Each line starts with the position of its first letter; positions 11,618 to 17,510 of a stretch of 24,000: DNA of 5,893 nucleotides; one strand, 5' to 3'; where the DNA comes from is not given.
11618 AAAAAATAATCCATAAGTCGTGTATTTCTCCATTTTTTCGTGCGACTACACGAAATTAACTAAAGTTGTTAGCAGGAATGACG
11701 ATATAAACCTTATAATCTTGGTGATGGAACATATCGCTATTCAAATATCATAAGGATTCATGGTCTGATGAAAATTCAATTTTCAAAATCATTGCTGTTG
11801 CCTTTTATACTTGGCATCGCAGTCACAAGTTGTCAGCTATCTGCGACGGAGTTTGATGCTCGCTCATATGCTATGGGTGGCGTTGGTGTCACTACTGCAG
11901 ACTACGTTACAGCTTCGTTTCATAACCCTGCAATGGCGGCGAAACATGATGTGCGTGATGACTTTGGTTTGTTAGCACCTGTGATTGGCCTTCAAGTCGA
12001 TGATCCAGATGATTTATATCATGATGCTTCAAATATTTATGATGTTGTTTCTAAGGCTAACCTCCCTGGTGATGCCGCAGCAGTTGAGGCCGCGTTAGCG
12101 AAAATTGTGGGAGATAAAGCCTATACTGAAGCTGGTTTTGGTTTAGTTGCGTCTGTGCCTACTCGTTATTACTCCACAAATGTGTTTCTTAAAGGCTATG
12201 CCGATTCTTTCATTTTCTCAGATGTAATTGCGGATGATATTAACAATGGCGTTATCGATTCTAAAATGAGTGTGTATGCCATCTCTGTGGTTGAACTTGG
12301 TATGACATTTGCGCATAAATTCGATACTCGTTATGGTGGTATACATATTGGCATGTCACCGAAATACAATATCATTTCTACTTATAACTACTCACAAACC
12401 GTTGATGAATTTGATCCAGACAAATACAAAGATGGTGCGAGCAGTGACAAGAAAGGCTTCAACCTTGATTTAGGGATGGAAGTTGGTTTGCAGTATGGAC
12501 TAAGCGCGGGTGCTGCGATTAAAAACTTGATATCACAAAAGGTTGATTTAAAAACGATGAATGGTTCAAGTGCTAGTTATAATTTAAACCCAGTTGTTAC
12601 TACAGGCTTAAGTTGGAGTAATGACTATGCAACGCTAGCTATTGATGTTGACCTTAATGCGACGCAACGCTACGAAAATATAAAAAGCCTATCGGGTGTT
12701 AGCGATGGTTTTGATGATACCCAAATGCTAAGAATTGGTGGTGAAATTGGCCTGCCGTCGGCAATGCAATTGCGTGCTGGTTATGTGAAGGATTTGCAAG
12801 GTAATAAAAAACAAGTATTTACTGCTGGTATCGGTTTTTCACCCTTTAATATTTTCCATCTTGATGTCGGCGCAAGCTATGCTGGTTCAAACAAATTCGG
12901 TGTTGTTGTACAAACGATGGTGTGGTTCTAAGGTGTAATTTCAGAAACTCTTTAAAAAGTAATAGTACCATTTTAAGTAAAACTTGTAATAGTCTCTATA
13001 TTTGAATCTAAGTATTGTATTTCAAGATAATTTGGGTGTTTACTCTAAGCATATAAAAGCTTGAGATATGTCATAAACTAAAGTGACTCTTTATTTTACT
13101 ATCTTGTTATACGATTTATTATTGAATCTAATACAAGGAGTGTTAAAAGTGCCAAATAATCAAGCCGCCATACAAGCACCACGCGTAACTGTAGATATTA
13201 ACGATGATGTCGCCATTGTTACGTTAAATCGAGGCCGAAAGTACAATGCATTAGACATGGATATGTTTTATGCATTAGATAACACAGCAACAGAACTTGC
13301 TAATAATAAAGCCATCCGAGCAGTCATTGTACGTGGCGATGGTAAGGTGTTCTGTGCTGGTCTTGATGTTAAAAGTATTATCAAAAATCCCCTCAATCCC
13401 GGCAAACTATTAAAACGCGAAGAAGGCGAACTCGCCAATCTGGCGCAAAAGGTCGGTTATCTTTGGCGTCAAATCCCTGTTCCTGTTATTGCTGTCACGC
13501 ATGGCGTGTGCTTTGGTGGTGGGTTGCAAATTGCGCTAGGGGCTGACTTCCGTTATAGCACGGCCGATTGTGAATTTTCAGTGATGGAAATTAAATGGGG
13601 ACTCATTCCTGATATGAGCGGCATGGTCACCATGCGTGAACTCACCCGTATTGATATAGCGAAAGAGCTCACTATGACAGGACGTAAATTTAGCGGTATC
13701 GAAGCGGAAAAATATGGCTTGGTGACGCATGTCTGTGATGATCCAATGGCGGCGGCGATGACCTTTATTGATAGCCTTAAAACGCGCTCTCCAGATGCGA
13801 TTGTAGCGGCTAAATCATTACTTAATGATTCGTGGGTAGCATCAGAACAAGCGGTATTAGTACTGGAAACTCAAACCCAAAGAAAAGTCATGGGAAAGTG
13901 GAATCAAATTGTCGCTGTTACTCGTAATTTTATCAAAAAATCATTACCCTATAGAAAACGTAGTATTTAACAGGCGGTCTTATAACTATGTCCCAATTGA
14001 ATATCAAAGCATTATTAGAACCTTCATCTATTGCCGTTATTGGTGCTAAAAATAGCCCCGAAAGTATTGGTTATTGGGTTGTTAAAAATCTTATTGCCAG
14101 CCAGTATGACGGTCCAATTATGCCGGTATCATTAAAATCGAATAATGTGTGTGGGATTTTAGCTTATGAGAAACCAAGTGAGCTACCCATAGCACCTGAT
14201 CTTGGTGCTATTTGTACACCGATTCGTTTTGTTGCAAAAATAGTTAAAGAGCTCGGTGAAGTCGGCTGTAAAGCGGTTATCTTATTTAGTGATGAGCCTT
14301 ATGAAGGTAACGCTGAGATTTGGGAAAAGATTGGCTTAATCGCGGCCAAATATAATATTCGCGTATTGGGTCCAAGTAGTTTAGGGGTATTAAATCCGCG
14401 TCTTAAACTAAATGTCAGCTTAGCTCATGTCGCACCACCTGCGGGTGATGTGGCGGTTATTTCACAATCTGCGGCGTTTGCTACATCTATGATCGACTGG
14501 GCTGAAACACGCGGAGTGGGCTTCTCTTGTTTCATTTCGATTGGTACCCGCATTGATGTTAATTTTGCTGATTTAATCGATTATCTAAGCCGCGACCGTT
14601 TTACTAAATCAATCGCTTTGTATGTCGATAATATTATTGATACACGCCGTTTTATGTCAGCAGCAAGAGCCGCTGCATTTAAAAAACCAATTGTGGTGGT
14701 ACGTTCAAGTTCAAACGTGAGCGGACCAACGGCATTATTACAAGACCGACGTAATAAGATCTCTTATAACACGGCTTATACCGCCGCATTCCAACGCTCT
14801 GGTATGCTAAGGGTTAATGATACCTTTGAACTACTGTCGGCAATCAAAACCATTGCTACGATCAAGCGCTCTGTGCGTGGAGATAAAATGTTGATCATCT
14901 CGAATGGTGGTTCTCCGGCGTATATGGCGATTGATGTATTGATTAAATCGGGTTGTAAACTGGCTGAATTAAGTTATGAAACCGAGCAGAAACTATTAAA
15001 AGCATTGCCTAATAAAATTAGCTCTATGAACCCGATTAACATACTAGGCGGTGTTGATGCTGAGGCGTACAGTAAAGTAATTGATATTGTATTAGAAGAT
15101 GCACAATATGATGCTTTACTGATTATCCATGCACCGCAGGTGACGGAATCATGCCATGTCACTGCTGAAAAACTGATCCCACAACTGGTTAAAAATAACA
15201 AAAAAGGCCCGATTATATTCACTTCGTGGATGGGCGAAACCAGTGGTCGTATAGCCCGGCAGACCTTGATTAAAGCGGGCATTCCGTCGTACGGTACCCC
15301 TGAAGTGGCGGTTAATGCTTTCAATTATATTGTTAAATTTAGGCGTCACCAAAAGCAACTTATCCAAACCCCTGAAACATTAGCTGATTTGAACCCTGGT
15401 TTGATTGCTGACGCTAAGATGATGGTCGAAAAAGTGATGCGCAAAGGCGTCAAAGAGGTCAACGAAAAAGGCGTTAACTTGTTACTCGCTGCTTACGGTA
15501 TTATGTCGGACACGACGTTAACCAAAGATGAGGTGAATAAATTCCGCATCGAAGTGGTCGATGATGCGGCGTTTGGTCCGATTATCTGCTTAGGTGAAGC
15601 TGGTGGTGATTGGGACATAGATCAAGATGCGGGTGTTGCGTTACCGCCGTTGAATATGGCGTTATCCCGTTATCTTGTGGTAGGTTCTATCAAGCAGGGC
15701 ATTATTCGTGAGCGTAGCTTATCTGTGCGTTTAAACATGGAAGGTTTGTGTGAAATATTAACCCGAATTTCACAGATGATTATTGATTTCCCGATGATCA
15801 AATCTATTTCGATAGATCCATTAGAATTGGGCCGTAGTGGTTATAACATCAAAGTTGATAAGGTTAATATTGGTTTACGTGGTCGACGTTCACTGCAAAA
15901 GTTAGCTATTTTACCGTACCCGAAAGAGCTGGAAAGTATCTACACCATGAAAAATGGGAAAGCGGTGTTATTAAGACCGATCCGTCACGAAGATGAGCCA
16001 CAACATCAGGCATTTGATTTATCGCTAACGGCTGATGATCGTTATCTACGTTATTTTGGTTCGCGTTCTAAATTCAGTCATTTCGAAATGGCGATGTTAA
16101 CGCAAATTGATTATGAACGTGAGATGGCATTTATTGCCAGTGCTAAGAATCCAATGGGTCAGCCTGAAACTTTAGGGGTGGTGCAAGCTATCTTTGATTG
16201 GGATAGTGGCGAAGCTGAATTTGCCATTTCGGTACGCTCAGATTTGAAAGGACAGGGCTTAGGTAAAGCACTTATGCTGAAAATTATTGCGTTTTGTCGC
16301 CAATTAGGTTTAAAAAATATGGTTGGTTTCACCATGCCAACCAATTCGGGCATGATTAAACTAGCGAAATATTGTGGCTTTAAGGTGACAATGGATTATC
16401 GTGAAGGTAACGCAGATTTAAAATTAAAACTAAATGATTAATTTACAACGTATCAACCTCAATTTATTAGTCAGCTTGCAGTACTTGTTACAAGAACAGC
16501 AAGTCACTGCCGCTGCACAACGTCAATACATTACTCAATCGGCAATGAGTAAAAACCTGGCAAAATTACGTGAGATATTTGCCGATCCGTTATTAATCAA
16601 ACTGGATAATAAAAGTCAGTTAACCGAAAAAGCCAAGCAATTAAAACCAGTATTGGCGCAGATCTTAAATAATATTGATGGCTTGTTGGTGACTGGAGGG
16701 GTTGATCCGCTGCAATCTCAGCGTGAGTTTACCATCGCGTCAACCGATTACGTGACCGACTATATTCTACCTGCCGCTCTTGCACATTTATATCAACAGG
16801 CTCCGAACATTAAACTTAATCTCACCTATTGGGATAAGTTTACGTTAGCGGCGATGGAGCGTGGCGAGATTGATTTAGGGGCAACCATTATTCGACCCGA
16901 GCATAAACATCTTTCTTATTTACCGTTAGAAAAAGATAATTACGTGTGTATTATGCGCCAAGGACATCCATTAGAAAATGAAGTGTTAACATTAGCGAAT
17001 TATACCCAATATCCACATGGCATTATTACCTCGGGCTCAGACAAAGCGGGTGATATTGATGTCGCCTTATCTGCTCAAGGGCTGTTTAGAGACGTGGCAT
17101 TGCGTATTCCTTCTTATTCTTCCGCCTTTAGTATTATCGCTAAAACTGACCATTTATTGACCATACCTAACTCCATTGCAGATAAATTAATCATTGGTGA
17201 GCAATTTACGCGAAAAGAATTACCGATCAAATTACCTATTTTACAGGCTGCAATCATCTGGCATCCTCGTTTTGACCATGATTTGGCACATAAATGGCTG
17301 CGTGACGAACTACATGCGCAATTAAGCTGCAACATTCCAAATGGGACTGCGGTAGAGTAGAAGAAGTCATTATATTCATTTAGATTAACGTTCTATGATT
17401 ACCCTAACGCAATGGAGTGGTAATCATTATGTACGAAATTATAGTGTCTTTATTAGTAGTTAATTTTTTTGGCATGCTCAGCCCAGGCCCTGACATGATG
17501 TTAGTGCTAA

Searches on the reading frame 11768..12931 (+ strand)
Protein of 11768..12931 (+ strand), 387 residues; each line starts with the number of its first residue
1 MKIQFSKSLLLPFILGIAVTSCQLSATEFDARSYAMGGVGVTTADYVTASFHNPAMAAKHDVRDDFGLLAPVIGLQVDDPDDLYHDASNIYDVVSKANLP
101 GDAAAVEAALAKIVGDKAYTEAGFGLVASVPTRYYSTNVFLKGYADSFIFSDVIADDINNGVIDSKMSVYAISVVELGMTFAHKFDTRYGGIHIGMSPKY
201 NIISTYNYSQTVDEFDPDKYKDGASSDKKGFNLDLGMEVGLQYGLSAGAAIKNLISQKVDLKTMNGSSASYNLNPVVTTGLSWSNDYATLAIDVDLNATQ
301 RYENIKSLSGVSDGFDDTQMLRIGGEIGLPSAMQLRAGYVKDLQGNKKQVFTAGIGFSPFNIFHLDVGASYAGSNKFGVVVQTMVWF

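Call 52: search_protein_families(library=pfam, proteins=[window:11768-12931:+], max_evalue=0.001)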
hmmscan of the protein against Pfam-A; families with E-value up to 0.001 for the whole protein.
window:11768-12931:+ (387 aa): 1 family
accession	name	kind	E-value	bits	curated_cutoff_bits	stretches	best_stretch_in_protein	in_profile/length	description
PF13729.12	TraF_2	-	5.3e-47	160.7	25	1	51-295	2-264/264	F plasmid transfer operon, TraF, protein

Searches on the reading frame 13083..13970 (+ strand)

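Call 52: search_protein_families(library=pfam, proteins=[window:13083-13970:+], max_evalue=0.001)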
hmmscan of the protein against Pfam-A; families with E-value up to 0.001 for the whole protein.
window:13083-13970:+ (295 aa): 2 families
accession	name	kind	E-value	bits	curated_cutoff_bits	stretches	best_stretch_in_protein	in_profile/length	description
PF00378.25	ECH_1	-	4.8e-35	121.5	27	1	39-270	2-228/251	Enoyl-CoA hydratase/isomerase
PF16113.10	ECH_2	-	3.5e-33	115.9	27.2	1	44-249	2-201/335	Enoyl-CoA hydratase/isomerase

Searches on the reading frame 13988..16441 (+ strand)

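Call 52: search_protein_families(library=pfam, proteins=[window:13988-16441:+], max_evalue=0.001)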
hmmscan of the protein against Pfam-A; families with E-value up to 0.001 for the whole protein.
window:13988-16441:+ (817 aa): 8 families
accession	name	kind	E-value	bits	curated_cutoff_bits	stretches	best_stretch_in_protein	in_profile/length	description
PF13607.11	Succ_CoA_lig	-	1e-38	132.6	27.4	1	152-288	1-137/138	Succinyl-CoA ligase like flavodoxin domain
PF13549.11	ATP-grasp_5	-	5.3e-20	72.2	27.6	1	518-618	111-211/221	ATP-grasp domain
PF13380.12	CoA_binding_2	-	1.4e-17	64.6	22.8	1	14-136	2-115/116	CoA binding domain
PF13302.13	Acetyltransf_3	-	1.6e-09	39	25.4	1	660-799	2-138/138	Acetyltransferase (GNAT) domain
PF00583.31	Acetyltransf_1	-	1.6e-09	38.5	20.7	1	706-798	24-116/116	Acetyltransferase (GNAT) family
PF19045.5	Ligase_CoA_2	-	1.1e-05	26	23.7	1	303-436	4-138/162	Ligase-CoA domain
PF02629.25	CoA_binding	-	3.5e-05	24.9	22.3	1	12-101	3-95/97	CoA binding domain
PF13508.13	Acetyltransf_7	-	0.00093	20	27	0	729-799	15-83/84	Acetyltransferase (GNAT) domain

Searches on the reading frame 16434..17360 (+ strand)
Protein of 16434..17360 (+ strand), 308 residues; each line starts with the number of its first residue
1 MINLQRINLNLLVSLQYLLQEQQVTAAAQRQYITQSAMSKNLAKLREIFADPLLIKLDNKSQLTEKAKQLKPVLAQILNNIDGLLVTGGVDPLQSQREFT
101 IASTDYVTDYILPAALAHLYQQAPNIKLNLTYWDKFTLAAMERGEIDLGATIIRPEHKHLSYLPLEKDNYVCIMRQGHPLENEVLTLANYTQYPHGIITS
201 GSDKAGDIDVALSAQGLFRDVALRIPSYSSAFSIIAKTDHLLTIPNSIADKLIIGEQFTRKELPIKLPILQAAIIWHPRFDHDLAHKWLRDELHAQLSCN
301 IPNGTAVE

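Call 52: search_protein_families(library=pfam, proteins=[window:16434-17360:+], max_evalue=0.001)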
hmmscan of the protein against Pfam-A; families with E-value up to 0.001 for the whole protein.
window:16434-17360:+ (308 aa): 2 families
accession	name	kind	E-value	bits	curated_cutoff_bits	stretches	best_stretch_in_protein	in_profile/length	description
PF03466.25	LysR_substrate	-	7.3e-25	88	28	1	95-297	4-208/209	LysR substrate binding domain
PF00126.33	HTH_1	-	5.2e-10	39.6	26.6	1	9-67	1-59/60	Bacterial regulatory helix-turn-helix protein, lysR family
